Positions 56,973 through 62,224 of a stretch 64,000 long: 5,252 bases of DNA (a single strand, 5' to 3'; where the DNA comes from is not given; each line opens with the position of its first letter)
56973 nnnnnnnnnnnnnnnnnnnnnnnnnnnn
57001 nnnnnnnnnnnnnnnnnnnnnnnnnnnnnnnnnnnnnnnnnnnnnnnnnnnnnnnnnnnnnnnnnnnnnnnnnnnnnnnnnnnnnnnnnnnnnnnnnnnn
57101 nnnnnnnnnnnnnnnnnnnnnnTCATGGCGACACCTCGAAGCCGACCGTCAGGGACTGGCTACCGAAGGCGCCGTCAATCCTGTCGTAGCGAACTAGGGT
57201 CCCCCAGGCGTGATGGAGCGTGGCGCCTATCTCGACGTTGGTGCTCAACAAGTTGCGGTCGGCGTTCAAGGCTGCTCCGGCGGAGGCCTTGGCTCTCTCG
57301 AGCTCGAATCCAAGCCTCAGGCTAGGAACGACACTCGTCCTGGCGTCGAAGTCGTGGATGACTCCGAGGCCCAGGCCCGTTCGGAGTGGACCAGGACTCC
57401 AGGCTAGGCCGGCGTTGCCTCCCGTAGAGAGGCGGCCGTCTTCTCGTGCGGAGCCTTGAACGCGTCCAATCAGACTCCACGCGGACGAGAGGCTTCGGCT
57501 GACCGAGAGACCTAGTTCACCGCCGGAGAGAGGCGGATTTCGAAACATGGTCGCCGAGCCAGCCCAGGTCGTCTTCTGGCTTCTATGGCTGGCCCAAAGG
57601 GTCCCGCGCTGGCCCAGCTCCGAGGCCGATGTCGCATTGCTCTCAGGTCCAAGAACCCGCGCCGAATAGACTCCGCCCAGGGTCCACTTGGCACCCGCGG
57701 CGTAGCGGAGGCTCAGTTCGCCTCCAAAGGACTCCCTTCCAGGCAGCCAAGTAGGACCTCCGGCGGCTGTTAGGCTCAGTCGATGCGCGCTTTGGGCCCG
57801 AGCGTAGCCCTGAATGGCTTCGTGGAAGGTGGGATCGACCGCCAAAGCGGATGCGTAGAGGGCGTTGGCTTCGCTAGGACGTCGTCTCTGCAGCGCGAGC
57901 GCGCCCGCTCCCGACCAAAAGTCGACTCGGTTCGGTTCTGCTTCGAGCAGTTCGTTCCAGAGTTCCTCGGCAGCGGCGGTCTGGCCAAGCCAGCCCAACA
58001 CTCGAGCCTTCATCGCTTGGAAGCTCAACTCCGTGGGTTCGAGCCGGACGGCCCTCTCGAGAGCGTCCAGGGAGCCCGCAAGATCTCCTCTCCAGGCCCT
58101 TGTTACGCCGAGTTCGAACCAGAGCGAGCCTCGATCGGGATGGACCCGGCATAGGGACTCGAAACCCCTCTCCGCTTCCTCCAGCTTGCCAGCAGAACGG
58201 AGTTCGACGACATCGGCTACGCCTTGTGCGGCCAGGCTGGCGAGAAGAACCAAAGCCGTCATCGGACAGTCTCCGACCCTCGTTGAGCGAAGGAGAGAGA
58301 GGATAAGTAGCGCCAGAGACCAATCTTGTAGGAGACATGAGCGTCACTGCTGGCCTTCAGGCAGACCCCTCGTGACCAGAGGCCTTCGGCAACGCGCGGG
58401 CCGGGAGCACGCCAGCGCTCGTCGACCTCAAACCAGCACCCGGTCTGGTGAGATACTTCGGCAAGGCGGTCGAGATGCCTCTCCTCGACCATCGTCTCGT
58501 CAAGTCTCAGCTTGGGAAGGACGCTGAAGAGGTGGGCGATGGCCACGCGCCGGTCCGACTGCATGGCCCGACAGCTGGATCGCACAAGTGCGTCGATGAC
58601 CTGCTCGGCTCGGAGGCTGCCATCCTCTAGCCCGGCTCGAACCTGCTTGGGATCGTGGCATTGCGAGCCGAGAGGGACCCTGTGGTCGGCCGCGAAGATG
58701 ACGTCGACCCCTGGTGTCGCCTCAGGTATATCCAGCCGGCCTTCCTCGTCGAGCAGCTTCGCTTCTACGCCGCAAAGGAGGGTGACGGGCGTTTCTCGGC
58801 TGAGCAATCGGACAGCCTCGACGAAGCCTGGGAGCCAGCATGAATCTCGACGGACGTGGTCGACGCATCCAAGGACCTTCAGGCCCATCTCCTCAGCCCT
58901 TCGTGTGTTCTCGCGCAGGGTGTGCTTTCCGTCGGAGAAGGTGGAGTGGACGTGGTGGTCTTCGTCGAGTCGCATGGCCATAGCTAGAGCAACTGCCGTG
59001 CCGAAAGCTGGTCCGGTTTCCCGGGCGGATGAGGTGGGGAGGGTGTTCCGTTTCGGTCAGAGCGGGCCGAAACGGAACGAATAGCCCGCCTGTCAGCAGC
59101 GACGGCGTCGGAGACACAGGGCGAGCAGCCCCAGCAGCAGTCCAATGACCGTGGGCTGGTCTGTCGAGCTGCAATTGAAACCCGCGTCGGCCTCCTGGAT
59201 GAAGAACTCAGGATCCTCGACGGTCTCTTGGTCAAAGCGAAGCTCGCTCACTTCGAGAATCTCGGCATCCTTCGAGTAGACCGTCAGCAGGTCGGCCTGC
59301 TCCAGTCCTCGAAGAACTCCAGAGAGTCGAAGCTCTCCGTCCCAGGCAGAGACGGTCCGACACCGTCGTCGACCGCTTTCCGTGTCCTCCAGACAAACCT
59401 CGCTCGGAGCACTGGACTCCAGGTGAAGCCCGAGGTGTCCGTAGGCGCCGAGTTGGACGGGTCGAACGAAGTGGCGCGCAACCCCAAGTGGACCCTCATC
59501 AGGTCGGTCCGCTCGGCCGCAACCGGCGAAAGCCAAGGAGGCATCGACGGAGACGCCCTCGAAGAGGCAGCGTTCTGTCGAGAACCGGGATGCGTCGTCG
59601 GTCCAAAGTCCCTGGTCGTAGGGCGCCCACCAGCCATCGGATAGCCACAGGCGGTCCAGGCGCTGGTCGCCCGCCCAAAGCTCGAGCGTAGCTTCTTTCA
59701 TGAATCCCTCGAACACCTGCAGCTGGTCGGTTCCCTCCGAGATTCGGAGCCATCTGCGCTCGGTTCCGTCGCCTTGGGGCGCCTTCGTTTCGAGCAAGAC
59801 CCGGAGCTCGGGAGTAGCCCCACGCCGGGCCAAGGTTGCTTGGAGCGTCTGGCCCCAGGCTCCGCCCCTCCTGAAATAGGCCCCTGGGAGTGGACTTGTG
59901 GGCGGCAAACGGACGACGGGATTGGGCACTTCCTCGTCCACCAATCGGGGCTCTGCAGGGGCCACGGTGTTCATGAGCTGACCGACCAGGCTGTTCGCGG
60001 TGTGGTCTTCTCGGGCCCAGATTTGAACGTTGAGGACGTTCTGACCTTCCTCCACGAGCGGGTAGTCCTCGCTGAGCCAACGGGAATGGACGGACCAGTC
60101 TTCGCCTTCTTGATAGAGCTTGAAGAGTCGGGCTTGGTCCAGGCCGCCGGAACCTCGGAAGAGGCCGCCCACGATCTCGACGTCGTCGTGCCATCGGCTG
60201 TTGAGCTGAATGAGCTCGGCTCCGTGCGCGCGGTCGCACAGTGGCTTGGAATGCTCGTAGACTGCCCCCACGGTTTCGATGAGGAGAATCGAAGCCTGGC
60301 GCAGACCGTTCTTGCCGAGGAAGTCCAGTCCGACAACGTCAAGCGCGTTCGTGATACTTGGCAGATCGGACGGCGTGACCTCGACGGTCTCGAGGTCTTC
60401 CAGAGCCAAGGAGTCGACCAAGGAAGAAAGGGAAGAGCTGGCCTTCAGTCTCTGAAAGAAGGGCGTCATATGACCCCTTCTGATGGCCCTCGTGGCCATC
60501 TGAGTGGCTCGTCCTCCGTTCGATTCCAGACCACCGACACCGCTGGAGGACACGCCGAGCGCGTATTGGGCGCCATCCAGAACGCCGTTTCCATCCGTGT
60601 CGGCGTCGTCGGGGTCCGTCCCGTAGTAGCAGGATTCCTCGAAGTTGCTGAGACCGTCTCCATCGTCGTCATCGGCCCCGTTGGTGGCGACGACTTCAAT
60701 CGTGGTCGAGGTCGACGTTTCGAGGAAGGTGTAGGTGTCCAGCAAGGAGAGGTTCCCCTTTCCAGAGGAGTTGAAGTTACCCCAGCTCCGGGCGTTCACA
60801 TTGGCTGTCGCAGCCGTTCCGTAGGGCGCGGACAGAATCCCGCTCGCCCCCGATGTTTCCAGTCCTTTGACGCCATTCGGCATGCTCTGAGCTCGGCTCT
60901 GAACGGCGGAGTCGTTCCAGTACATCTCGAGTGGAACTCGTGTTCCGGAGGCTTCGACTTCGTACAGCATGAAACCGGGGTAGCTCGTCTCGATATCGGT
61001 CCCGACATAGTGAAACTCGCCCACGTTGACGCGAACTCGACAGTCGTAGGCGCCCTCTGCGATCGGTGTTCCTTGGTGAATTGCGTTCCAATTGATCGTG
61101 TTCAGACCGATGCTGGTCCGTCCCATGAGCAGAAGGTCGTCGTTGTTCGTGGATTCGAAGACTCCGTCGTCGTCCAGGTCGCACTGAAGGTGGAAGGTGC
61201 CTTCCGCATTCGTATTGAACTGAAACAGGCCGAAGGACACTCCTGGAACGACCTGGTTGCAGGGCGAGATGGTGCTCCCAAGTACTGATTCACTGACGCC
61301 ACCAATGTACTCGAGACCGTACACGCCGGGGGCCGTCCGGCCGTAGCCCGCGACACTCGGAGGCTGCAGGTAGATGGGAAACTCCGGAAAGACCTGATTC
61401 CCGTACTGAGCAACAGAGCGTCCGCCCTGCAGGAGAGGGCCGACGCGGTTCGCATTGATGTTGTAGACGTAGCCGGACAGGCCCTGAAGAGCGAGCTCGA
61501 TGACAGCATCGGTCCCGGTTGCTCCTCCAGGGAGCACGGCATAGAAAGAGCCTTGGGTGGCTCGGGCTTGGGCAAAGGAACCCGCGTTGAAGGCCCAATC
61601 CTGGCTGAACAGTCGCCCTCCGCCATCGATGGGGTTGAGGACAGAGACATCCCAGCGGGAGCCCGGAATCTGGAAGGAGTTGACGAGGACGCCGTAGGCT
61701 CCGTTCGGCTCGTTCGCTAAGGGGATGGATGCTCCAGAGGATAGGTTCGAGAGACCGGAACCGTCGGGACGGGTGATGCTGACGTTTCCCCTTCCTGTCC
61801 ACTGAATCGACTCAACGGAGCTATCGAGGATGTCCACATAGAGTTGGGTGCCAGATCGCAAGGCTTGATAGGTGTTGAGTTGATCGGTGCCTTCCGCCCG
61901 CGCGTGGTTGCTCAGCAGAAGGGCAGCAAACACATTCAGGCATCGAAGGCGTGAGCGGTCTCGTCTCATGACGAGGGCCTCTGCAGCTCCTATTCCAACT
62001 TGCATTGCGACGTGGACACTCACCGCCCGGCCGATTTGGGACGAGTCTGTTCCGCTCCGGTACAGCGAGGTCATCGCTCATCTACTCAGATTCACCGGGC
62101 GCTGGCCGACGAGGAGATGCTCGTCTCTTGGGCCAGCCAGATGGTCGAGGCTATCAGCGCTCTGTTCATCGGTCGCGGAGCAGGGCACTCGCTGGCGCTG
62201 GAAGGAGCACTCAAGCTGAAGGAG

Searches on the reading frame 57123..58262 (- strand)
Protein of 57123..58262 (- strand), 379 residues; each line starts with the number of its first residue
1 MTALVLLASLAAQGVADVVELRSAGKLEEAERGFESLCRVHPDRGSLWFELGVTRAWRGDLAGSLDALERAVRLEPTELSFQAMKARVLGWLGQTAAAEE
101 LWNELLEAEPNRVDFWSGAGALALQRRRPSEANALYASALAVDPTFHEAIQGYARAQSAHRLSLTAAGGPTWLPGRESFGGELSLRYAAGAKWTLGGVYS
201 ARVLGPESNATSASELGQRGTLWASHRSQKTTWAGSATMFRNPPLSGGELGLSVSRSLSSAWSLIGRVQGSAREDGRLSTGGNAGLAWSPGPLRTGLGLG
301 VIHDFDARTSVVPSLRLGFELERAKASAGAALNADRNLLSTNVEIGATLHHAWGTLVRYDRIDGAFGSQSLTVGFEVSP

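Call 12: search_protein_families(library=pfam, proteins=[window:57123-58262:-], max_evalue=10)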
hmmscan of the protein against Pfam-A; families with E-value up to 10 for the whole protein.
window:57123-58262:- (379 aa): 13 families
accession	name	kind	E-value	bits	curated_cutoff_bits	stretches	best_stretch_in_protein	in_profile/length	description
PF13428.12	TPR_14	-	1e-12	47.8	23.5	4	115-156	3-44/44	Tetratricopeptide repeat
PF13432.12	TPR_16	-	4.8e-11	43.3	32.7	2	85-142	3-60/65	Tetratricopeptide repeat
PF07719.23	TPR_2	-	4.1e-10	39.4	27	3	47-77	3-33/34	Tetratricopeptide repeat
PF14559.12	TPR_19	-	2.2e-09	37.9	25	2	59-116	5-62/68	Tetratricopeptide repeat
PF13371.12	TPR_9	-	7.8e-07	29.5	35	1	25-87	9-71/73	Tetratricopeptide repeat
PF23914.1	TPR_CcmH_CycH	-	8.5e-07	29.4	42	1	41-141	46-149/158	Cytochrome c-type biogenesis protein H TPR domain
PF13431.12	TPR_17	-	2.2e-05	24.8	24.4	1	135-161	1-27/34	Tetratricopeptide repeat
PF00515.34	TPR_1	-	0.00015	21.8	27.8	1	47-77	3-33/34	Tetratricopeptide repeat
PF12569.14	NatA_aux_su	-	0.00098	18.6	33.3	1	59-169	18-119/515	N-terminal acetyltransferase A, auxiliary subunit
PF13174.12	TPR_6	-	0.0025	18.8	26.3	0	86-111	7-32/33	Tetratricopeptide repeat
PF13414.12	TPR_11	-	0.0031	17.6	26.8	0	58-77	7-26/42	TPR repeat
PF13424.12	TPR_12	-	3.6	8.3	30.1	0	86-143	10-75/77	Tetratricopeptide repeat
PF13374.12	TPR_10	-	4.6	7.9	27.5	0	86-102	9-25/42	Tetratricopeptide repeat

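Call 23: search_protein_families(library=ncbifam, proteins=[window:57123-58262:-], max_evalue=0.1)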
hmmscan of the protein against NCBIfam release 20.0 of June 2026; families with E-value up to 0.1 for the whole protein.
window:57123-58262:- (379 aa): 8 families
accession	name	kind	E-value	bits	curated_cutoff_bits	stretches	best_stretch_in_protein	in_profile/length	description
TIGR02917.1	PEP_TPR_lipo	equivalog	1.6e-08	32.9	312.2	1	24-155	376-507/899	XrtA/PEP-CTERM system TPR-repeat protein PrsT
TIGR02552.1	LcrH_SycD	equivalog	4.2e-07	29.7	104.8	2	94-150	33-89/136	SycD/LcrH family type III secretion system chaperone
NF033920.0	C39_PA2778_fam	equivalog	4.5e-07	29.5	150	1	91-160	168-237/255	PA2778 family cysteine peptidase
TIGR03939.1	PGA_TPR_OMP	equivalog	1.3e-06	26.9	366.65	2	82-156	398-472/800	poly-beta-1,6 N-acetyl-D-glucosamine export porin PgaA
NF052415.1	T3SS_chap_SctY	equivalog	0.00024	21.6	70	0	25-107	20-105/106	type III secretion apparatus assembly chaperone SctY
NF040959.1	MamA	equivalog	0.00076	19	200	1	22-151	48-177/204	magnetosome protein MamA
TIGR02521.1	type_IV_pilW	equivalog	0.0022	17.6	154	1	50-141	36-127/234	type IV pilus biogenesis/stability protein PilW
NF033762.1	social_mot_Tgl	equivalog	0.026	13.9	225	0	102-151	54-104/252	social motility TPR repeat lipoprotein Tgl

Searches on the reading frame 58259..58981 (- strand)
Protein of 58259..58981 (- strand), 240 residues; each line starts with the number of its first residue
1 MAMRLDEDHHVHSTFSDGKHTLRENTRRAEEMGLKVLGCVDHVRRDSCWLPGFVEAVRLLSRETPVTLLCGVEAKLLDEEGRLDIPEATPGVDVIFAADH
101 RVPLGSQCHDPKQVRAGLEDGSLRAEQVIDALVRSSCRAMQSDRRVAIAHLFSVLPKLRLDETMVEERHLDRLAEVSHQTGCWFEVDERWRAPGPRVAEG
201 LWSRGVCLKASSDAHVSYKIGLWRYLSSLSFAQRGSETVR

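Call 12: search_protein_families(library=pfam, proteins=[window:58259-58981:-], max_evalue=10)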
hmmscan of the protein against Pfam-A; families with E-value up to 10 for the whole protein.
window:58259-58981:- (240 aa): 1 family
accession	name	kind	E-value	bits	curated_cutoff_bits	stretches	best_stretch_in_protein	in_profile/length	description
PF02811.25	PHP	-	1.1e-07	32.8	26.4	1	8-97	1-71/164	PHP domain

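Call 23: search_protein_families(library=ncbifam, proteins=[window:58259-58981:-], max_evalue=0.1)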
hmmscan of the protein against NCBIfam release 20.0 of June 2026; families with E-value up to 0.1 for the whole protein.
window:58259-58981:- (240 aa): 11 families
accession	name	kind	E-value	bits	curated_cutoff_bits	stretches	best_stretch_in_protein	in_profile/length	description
NF006251.0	PRK08392.1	equivalog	1.1e-15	57.7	212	2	8-98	3-93/216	hypothetical protein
NF006702.0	PRK09248.1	domain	1.8e-11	44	264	1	3-102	1-104/246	PHP domain-containing protein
NF005928.0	PRK07945.1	equivalog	1.8e-05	24.3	250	1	3-86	96-186/337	PHP domain-containing protein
NF047791.1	RNaseRnm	equivalog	5.1e-05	22.7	375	1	8-132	4-120/275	RNase RNM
NF004981.0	PRK06361.1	equivalog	6e-05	22.5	117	1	8-73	3-70/217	histidinol phosphate phosphatase domain-containing protein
NF041577.1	nside_bi_sphtase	equivalog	0.00016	20.9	400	1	7-74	4-65/276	3',5'-nucleoside bisphosphate phosphatase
NF038032.1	CehA_McbA_metalo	domain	0.00029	20.4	80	1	8-74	6-67/315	CehA/McbA family metallohydrolase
NF006375.0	PRK08609.1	equivalog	0.012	14.2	426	1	6-44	336-374/571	DNA polymerase/3'-5' exonuclease PolX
NF005596.0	PRK07328.1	subfamily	0.02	14.3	202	0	98-125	220-247/269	histidinol-phosphatase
NF041661.1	Cycl_ph_dihydrol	equivalog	0.038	13.3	500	1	8-73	1-60/259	phosphoribosyl 1,2-cyclic phosphate 1,2-diphosphodiesterase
TIGR01856.1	hisJ_fam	subfamily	0.061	13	90.2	0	8-44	2-39/252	histidinol-phosphatase HisJ family protein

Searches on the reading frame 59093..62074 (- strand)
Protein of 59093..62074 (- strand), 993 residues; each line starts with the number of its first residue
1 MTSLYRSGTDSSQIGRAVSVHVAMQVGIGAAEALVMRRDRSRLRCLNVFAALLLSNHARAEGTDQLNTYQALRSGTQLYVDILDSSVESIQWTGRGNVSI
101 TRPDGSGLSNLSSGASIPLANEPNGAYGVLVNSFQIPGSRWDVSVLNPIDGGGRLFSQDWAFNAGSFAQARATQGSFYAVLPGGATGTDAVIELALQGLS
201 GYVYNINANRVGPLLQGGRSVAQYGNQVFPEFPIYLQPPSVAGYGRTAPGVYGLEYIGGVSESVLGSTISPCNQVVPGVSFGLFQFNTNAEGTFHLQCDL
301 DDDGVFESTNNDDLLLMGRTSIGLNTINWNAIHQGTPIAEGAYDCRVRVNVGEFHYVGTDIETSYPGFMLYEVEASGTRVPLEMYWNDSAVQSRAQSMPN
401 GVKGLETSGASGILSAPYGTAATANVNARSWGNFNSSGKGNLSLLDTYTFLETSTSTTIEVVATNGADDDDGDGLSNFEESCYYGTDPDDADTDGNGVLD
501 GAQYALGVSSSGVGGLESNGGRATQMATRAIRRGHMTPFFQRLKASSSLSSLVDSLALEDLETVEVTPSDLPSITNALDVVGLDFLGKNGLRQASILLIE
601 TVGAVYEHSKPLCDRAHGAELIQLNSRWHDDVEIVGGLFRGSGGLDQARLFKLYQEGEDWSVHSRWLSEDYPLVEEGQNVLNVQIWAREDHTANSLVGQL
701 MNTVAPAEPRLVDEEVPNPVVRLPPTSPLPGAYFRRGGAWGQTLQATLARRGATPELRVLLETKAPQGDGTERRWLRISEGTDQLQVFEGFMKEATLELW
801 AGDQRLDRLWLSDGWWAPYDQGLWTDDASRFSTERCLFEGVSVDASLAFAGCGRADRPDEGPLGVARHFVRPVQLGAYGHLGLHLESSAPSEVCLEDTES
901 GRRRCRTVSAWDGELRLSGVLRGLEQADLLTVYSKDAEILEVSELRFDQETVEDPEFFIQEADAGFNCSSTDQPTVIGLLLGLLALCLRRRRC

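Call 12: search_protein_families(library=pfam, proteins=[window:59093-62074:-], max_evalue=10)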
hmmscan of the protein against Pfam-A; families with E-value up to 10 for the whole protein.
window:59093-62074:- (993 aa): 1 family
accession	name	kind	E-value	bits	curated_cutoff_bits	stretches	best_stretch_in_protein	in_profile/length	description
PF18884.5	TSP3_bac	-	4.8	7.6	25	1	469-488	1-19/22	Bacterial TSP3 repeat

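Call 23: search_protein_families(library=ncbifam, proteins=[window:59093-62074:-], max_evalue=0.1)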
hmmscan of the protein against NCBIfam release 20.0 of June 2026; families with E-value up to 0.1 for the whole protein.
window:59093-62074:- (993 aa): 1 family
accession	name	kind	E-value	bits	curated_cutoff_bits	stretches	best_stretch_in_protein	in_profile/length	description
TIGR03901.2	MYXO-CTERM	domain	0.0044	17.4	20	1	967-992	5-33/34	MYXO-CTERM sorting domain-containing protein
